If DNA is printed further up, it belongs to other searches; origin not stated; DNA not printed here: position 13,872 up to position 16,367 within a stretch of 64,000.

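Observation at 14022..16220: Single polypeptide fusing a zinc ribbon, a catalytically dead kinase fold and an apparently active PP2C phosphatase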

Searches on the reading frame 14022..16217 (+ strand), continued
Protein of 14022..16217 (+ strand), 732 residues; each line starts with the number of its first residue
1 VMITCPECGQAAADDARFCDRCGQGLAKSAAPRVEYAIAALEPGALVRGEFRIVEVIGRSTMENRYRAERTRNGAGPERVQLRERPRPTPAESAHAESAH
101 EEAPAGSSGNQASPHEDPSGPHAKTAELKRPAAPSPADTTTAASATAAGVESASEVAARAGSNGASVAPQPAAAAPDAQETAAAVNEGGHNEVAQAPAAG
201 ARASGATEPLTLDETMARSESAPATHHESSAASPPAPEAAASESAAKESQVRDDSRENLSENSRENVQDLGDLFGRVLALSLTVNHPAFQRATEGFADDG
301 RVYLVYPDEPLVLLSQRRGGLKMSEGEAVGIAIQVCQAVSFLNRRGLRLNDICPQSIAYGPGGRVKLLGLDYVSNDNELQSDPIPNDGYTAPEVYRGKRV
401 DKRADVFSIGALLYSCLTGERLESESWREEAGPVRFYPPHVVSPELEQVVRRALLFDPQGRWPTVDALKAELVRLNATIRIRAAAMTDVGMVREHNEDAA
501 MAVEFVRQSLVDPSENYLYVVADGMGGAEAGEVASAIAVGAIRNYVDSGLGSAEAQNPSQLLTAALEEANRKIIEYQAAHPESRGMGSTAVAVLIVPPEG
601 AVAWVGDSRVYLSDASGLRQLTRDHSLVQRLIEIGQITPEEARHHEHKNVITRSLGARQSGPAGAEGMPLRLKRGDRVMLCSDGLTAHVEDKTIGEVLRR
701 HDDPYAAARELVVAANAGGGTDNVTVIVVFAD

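Call 10: find_homologous_proteins(query=window:14022-16217:+, max_evalue=1e-10)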
Query window:14022-16217:+ (732 aa): 629 proteins with E <= 1e-10 among 8000 candidates; the best 120 are listed.
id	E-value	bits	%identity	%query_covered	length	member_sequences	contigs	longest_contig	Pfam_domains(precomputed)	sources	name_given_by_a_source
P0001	0.0e+0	1584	99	100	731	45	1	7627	PF13672.12,PF00069.32,PF13240.12,PF00481.27,PF07228.18,PF13248.12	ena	-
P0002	0.0e+0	1446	92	100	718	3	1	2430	PF13672.12,PF00069.32,PF13240.12,PF00481.27,PF07228.18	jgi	jgi:serine/threonine protein phosphatase PrpC/serine/threonine protein kinase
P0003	0.0e+0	1405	90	100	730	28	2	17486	PF13672.12,PF00069.32,PF13240.12,PF00481.27,PF07228.18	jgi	jgi:serine/threonine protein phosphatase PrpC/serine/threonine protein kinase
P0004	0.0e+0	1405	89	100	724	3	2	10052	PF13672.12,PF00069.32,PF13240.12,PF00481.27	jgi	jgi:serine/threonine protein phosphatase PrpC/serine/threonine protein kinase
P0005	0.0e+0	1400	90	100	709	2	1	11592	PF13672.12,PF00069.32,PF13240.12,PF00481.27,PF07228.18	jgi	jgi:protein phosphatase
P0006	0.0e+0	1360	87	100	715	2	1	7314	PF13672.12,PF00069.32,PF13240.12,PF00481.27,PF07228.18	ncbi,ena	-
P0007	0.0e+0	1354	86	100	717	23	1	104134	PF13672.12,PF00069.32,PF13240.12,PF00481.27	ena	-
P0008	0.0e+0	1351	86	100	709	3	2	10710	PF13672.12,PF00069.32,PF13240.12,PF00481.27,PF07228.18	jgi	jgi:serine/threonine protein phosphatase PrpC/serine/threonine protein kinase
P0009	0.0e+0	1328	85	100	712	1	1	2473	PF13672.12,PF00069.32,PF13240.12,PF00481.27,PF07228.18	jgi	jgi:PPM family protein phosphatase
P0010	0.0e+0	1325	84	100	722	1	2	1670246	PF13672.12,PF00069.32,PF13240.12,PF00481.27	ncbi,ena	-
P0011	0.0e+0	1297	83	100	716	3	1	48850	PF13672.12,PF00069.32,PF13240.12,PF00481.27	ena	-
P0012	0.0e+0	1287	83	100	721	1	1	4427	PF13672.12,PF00069.32,PF13240.12,PF00481.27,PF07228.18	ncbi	-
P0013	0.0e+0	1276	83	100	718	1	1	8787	PF13672.12,PF00069.32,PF13240.12,PF00481.27,PF07228.18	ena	-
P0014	0.0e+0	1267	81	100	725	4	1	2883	PF13672.12,PF00069.32,PF13240.12,PF00481.27,PF07228.18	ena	-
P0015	0.0e+0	1257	81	100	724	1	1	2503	PF13672.12,PF00069.32,PF13240.12,PF00481.27,PF07228.18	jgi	jgi:serine/threonine protein phosphatase PrpC/serine/threonine protein kinase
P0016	0.0e+0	1244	80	100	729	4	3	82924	PF13672.12,PF00069.32,PF13240.12,PF00481.27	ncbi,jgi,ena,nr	ncbi:MAG TPA: Stp1/IreP family PP2C-type Ser/Thr phosphatase [Candidatus Binataceae bacterium]|nr:St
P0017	0.0e+0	1241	79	100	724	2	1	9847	PF07714.24,PF13672.12,PF00069.32,PF13240.12,PF00481.27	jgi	jgi:serine/threonine protein phosphatase PrpC/serine/threonine protein kinase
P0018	0.0e+0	1238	80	100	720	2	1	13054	PF07714.24,PF13672.12,PF00069.32,PF13240.12,PF00481.27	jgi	-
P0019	0.0e+0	1237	80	100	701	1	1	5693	PF13672.12,PF00069.32,PF00481.27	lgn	-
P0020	0.0e+0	1224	78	100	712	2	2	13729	PF13672.12,PF00069.32,PF13240.12,PF00481.27,PF07228.18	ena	-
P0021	0.0e+0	1224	79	100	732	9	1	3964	PF13672.12,PF00069.32,PF13240.12,PF00481.27,PF07228.18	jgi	-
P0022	0.0e+0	1222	78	100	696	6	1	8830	PF13672.12,PF00069.32,PF13240.12,PF00481.27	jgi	jgi:serine/threonine protein phosphatase PrpC/serine/threonine protein kinase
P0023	0.0e+0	1220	80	100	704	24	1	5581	PF13672.12,PF00069.32,PF13240.12,PF00481.27,PF07228.18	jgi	jgi:serine/threonine protein phosphatase PrpC/serine/threonine protein kinase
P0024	0.0e+0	1216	78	100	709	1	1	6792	PF13672.12,PF00069.32,PF00481.27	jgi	jgi:PPM family protein phosphatase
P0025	0.0e+0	1215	78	100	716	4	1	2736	PF13672.12,PF00069.32,PF13240.12,PF00481.27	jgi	jgi:serine/threonine protein phosphatase PrpC/serine/threonine protein kinase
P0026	0.0e+0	1213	79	100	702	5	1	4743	PF13672.12,PF00069.32,PF13240.12,PF00481.27,PF07228.18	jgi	jgi:protein phosphatase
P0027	0.0e+0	1208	78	100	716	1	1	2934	PF13672.12,PF00069.32,PF13240.12,PF00481.27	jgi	jgi:serine/threonine protein phosphatase PrpC/serine/threonine protein kinase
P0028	0.0e+0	1206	79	100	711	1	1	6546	PF13672.12,PF00069.32,PF13240.12,PF00481.27,PF07228.18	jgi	jgi:protein phosphatase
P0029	0.0e+0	1199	79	100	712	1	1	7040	PF13672.12,PF00069.32,PF13240.12,PF00481.27,PF07228.18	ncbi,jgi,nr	ncbi:MAG TPA: Stp1/IreP family PP2C-type Ser/Thr phosphatase [Stellaceae bacterium]|nr:Stp1/IreP fam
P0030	0.0e+0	1186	78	100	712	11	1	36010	PF13672.12,PF00069.32,PF13240.12,PF00481.27,PF07228.18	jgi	jgi:serine/threonine protein phosphatase PrpC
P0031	0.0e+0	1177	78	100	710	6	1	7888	PF13672.12,PF00069.32,PF13240.12,PF00481.27,PF07228.18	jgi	jgi:serine/threonine protein phosphatase PrpC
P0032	0.0e+0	1177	78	100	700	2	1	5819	PF13672.12,PF00069.32,PF13240.12,PF00481.27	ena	-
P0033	0.0e+0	1177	76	100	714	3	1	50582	PF07714.24,PF13672.12,PF00069.32,PF13240.12,PF00481.27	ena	-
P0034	0.0e+0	1168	79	97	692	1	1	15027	PF13672.12,PF00069.32,PF00481.27,PF07228.18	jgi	jgi:protein phosphatase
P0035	0.0e+0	1167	77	100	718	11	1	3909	PF13672.12,PF00069.32,PF13240.12,PF00481.27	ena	-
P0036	0.0e+0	1163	76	100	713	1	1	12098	PF07714.24,PF13672.12,PF00069.32,PF13240.12,PF00481.27,PF07228.18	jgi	jgi:PPM family protein phosphatase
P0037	0.0e+0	1161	77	100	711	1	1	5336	PF13672.12,PF00069.32,PF13240.12,PF00481.27,PF07228.18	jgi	jgi:PPM family protein phosphatase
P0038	0.0e+0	1159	76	100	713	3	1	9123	PF13672.12,PF00069.32,PF13240.12,PF00481.27,PF07228.18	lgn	-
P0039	0.0e+0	1151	76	100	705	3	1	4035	PF13672.12,PF00069.32,PF13240.12,PF00481.27,PF07228.18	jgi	jgi:serine/threonine protein phosphatase PrpC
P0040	0.0e+0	1145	75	100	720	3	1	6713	PF13672.12,PF00069.32,PF13240.12,PF00481.27,PF07228.18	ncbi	-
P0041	0.0e+0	1122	74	100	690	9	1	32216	PF07714.24,PF13672.12,PF00069.32,PF13240.12,PF00481.27,PF07228.18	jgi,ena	-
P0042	0.0e+0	1120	74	100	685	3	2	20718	PF13672.12,PF00069.32,PF13240.12,PF00481.27,PF07228.18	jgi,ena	jgi:protein phosphatase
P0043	0.0e+0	1113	75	100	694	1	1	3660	PF13672.12,PF00069.32,PF13240.12,PF00481.27,PF07228.18,PF13248.12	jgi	jgi:PPM family protein phosphatase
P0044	0.0e+0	1099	72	100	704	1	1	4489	PF07714.24,PF13672.12,PF00069.32,PF13240.12,PF00481.27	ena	-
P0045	0.0e+0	1096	71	100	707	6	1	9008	PF07714.24,PF13672.12,PF00069.32,PF13240.12,PF00481.27,PF07228.18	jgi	jgi:PPM family protein phosphatase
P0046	0.0e+0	1085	74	100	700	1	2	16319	PF13672.12,PF00069.32,PF13240.12,PF00481.27,PF07228.18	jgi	jgi:serine/threonine protein phosphatase PrpC/serine/threonine protein kinase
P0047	0.0e+0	1085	72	100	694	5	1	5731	PF13672.12,PF00069.32,PF13240.12,PF00481.27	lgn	-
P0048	0.0e+0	1071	71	100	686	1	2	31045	PF13672.12,PF00069.32,PF13240.12,PF00481.27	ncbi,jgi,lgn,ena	-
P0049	0.0e+0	1071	70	100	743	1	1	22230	PF13672.12,PF00069.32,PF13240.12,PF00481.27,PF07228.18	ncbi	-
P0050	0.0e+0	1068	71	100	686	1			PF13672.12,PF00069.32,PF13240.12,PF00481.27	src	-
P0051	0.0e+0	1065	70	100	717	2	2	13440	PF13672.12,PF00069.32,PF13240.12,PF00481.27,PF07228.18,PF13248.12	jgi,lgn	jgi:serine/threonine protein phosphatase PrpC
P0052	0.0e+0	1059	70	100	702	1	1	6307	PF13672.12,PF00069.32,PF13240.12,PF12773.14,PF00481.27,PF07228.18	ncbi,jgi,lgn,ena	-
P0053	0.0e+0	1058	66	100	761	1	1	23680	PF13672.12,PF00069.32,PF13240.12,PF00481.27,PF07228.18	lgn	-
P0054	0.0e+0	1055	68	100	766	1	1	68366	PF13672.12,PF00069.32,PF13240.12,PF00481.27,PF07228.18,PF13248.12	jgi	jgi:serine/threonine protein phosphatase PrpC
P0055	0.0e+0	1052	69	100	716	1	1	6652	PF07714.24,PF13672.12,PF00069.32,PF13240.12,PF00481.27,PF07228.18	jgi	jgi:PPM family protein phosphatase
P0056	0.0e+0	1050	69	100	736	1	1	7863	PF13672.12,PF00069.32,PF13240.12,PF00481.27,PF07228.18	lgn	-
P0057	0.0e+0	1047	68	100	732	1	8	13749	PF07714.24,PF13672.12,PF00069.32,PF13240.12,PF00481.27,PF07228.18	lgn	-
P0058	0.0e+0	1022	72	93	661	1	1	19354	PF07714.24,PF13672.12,PF00069.32,PF00481.27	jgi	jgi:serine/threonine protein phosphatase PrpC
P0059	0.0e+0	1015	67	100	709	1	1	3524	PF13672.12,PF00069.32,PF13240.12,PF00481.27,PF07228.18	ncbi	-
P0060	5.4e-295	999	65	100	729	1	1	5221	PF13672.12,PF00069.32,PF13240.12,PF00481.27,PF07228.18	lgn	-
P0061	5.9e-269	912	60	100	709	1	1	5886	PF13672.12,PF00069.32,PF13240.12,PF24463.2,PF00481.27,PF07228.18,PF13248.12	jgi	jgi:serine/threonine protein phosphatase PrpC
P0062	8.1e-269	912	61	99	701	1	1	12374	PF13672.12,PF00069.32,PF13240.12,PF00481.27,PF07228.18,PF13248.12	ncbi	-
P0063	8.3e-269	912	59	100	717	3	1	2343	PF13672.12,PF00069.32,PF13240.12,PF00481.27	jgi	jgi:serine/threonine protein phosphatase PrpC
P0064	1.7e-268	911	60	100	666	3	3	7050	PF07714.24,PF13672.12,PF00069.32,PF13240.12,PF00481.27,PF07228.18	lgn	-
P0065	2.8e-268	910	61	100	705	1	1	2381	PF13672.12,PF00069.32,PF00481.27,PF07228.18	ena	-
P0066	5.2e-268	909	60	100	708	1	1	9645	PF07714.24,PF13672.12,PF00069.32,PF13240.12,PF24463.2,PF00481.27,PF07228.18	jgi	jgi:serine/threonine protein phosphatase PrpC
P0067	8.1e-267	905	60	100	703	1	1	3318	PF13672.12,PF00069.32,PF00481.27,PF07228.18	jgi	jgi:serine/threonine protein phosphatase PrpC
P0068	1.0e-266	905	60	100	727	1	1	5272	PF13672.12,PF00069.32,PF13240.12,PF00481.27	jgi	jgi:serine/threonine protein phosphatase PrpC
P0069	1.6e-266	904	60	100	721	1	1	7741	PF13672.12,PF00069.32,PF13240.12,PF00481.27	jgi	jgi:serine/threonine protein phosphatase PrpC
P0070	4.6e-266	903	61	100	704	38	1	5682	PF13672.12,PF00069.32,PF00481.27,PF07228.18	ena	-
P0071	8.7e-266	902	59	100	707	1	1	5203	PF13672.12,PF00069.32,PF13240.12,PF24463.2,PF00481.27,PF07228.18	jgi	jgi:serine/threonine protein phosphatase PrpC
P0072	1.3e-265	901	60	100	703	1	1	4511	PF13672.12,PF00069.32,PF00481.27,PF07228.18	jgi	jgi:serine/threonine protein phosphatase PrpC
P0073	1.5e-265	901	61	100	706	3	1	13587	PF13672.12,PF00069.32,PF00481.27,PF07228.18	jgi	jgi:serine/threonine protein phosphatase PrpC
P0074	1.5e-265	901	60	100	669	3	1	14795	PF13672.12,PF00069.32,PF13240.12,PF00481.27,PF07228.18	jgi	-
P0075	2.7e-265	900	61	100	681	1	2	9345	PF13672.12,PF00069.32,PF13240.12,PF00481.27,PF07228.18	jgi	jgi:protein phosphatase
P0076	3.4e-265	900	60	100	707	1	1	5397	PF13672.12,PF00069.32,PF13240.12,PF00481.27,PF07228.18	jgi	jgi:serine/threonine protein phosphatase PrpC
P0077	3.7e-265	900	61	100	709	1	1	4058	PF13672.12,PF00069.32,PF13240.12,PF00481.27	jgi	jgi:serine/threonine protein phosphatase PrpC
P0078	6.8e-265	899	58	100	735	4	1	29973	PF13672.12,PF00069.32,PF13240.12,PF00481.27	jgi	jgi:serine/threonine protein phosphatase PrpC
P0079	2.8e-264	897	61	100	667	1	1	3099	PF13672.12,PF00069.32,PF13240.12,PF00481.27,PF07228.18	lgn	-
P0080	4.7e-264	896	59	100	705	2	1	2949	PF13672.12,PF00069.32,PF00481.27,PF07228.18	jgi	jgi:serine/threonine protein phosphatase PrpC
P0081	1.2e-263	895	59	100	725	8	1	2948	PF13672.12,PF00069.32,PF13240.12,PF00481.27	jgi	jgi:serine/threonine protein phosphatase PrpC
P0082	1.7e-263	894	60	100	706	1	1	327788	PF13672.12,PF00069.32,PF13240.12,PF00481.27,PF07228.18,PF13248.12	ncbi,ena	-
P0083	5.6e-263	893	58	100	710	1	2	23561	PF13672.12,PF00069.32,PF13240.12,PF00481.27,PF07228.18,PF13248.12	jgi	jgi:protein phosphatase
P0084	1.1e-262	892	61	100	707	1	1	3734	PF13672.12,PF00069.32,PF13240.12,PF00481.27,PF07228.18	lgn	-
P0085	1.9e-262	891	60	100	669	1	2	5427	PF13672.12,PF00069.32,PF13240.12,PF00481.27,PF07228.18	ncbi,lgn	-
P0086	2.3e-262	891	75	80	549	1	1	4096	PF13672.12,PF00069.32,PF13240.12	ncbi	ncbi:MAG: protein kinase domain-containing protein, partial [Candidatus Binataceae bacterium]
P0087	2.7e-262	890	59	100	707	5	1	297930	PF13672.12,PF00069.32,PF13240.12,PF00481.27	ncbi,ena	-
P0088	3.8e-262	890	60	100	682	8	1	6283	PF13672.12,PF00069.32,PF13240.12,PF00481.27,PF07228.18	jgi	jgi:serine/threonine protein phosphatase PrpC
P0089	9.0e-262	889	60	100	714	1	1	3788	PF13672.12,PF00069.32,PF00481.27,PF13248.12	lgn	-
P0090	9.1e-262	889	61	100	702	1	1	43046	PF13672.12,PF00069.32,PF13240.12,PF00481.27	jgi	jgi:serine/threonine protein phosphatase PrpC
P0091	1.1e-261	888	59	100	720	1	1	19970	PF13672.12,PF00069.32,PF13240.12,PF24463.2,PF00481.27,PF07228.18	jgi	jgi:serine/threonine protein phosphatase PrpC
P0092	1.7e-261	888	59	100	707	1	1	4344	PF13672.12,PF00069.32,PF13240.12,PF00481.27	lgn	-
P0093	4.3e-261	886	58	100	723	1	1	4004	PF13672.12,PF00069.32,PF13240.12,PF00481.27,PF07228.18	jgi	jgi:serine/threonine protein phosphatase PrpC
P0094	1.6e-260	885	58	100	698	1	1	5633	PF13672.12,PF00069.32,PF13240.12,PF00481.27,PF07228.18,PF13248.12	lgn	-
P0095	1.8e-260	884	60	100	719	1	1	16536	PF13672.12,PF00069.32,PF13240.12,PF00481.27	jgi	jgi:serine/threonine protein phosphatase PrpC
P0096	3.8e-260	883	59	100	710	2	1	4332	PF13672.12,PF00069.32,PF13240.12,PF00481.27,PF07228.18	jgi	jgi:serine/threonine protein phosphatase PrpC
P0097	3.9e-260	883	60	100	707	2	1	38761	PF13672.12,PF00069.32,PF13240.12,PF00481.27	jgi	jgi:serine/threonine protein phosphatase PrpC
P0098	1.2e-259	882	59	100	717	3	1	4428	PF13672.12,PF00069.32,PF13240.12,PF24463.2,PF00481.27,PF07228.18,PF13248.12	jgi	jgi:serine/threonine protein phosphatase PrpC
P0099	3.4e-259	880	60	100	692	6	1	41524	PF07714.24,PF13672.12,PF00069.32,PF00481.27,PF07228.18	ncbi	ncbi:MAG: Stp1/IreP family PP2C-type Ser/Thr phosphatase [Candidatus Binatales bacterium]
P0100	3.8e-259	880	59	100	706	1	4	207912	PF13672.12,PF00069.32,PF13240.12,PF00481.27,PF07228.18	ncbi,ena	-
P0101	4.2e-259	880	59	100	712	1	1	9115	PF13672.12,PF00069.32,PF24463.2,PF00481.27,PF07228.18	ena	-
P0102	7.5e-259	879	60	100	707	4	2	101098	PF13672.12,PF00069.32,PF13240.12,PF00481.27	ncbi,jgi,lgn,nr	ncbi:MAG TPA: Stp1/IreP family PP2C-type Ser/Thr phosphatase [Candidatus Binataceae bacterium]|nr:St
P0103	8.7e-259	879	60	100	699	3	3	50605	PF13672.12,PF00069.32,PF00481.27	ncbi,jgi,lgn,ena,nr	ncbi:MAG TPA: Stp1/IreP family PP2C-type Ser/Thr phosphatase [Candidatus Binataceae bacterium]|nr:St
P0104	1.8e-258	878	60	100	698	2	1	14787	PF13672.12,PF00069.32,PF13240.12,PF00481.27,PF07228.18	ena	-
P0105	2.8e-258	877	59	100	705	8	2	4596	PF13672.12,PF00069.32,PF13240.12,PF00481.27,PF07228.18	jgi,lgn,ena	jgi:protein phosphatase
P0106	9.1e-258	875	58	100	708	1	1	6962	PF07714.24,PF13672.12,PF00069.32,PF13240.12,PF00481.27,PF07228.18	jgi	jgi:serine/threonine protein phosphatase PrpC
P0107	1.0e-257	875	58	100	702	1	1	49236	PF13672.12,PF00069.32,PF13240.12,PF00481.27,PF07228.18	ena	-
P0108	2.1e-257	874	59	100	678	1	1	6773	PF13672.12,PF00069.32,PF13240.12,PF00481.27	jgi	jgi:PPM family protein phosphatase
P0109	2.9e-257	874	59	100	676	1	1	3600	PF07714.24,PF13672.12,PF00069.32,PF13240.12,PF00481.27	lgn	-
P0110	4.1e-257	873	58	100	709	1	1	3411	PF07714.24,PF13672.12,PF00069.32,PF13240.12,PF00481.27,PF07228.18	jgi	jgi:serine/threonine protein phosphatase PrpC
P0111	4.8e-257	873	59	100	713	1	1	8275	PF13672.12,PF00069.32,PF13240.12,PF00481.27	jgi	jgi:serine/threonine protein phosphatase PrpC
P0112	6.3e-257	873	59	100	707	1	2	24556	PF13672.12,PF00069.32,PF13240.12,PF00481.27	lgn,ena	-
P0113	7.9e-257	872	59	100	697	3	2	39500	PF13672.12,PF00069.32,PF00481.27,PF07228.18,PF13248.12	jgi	jgi:serine/threonine protein phosphatase PrpC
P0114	2.0e-256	871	59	100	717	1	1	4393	PF13672.12,PF00069.32,PF00481.27,PF07228.18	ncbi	-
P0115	3.1e-256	870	59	100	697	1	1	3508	PF13672.12,PF00069.32,PF00481.27,PF07228.18,PF13248.12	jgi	jgi:serine/threonine protein phosphatase PrpC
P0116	5.2e-256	870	58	100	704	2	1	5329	PF13672.12,PF00069.32,PF13240.12,PF00481.27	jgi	-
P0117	1.7e-255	868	57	100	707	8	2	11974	PF13672.12,PF00069.32,PF13240.12,PF00481.27,PF07228.18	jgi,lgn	jgi:serine/threonine protein phosphatase PrpC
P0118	4.8e-255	866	59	100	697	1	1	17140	PF13672.12,PF00069.32,PF00481.27,PF07228.18,PF13248.12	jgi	jgi:serine/threonine protein phosphatase PrpC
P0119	5.1e-255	866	59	100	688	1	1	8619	PF07714.24,PF13672.12,PF00069.32,PF00481.27,PF07228.18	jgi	jgi:serine/threonine protein phosphatase PrpC/serine/threonine protein kinase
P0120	5.3e-255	866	60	100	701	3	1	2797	PF13672.12,PF00069.32,PF00481.27,PF07228.18,PF13248.12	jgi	jgi:serine/threonine protein phosphatase PrpC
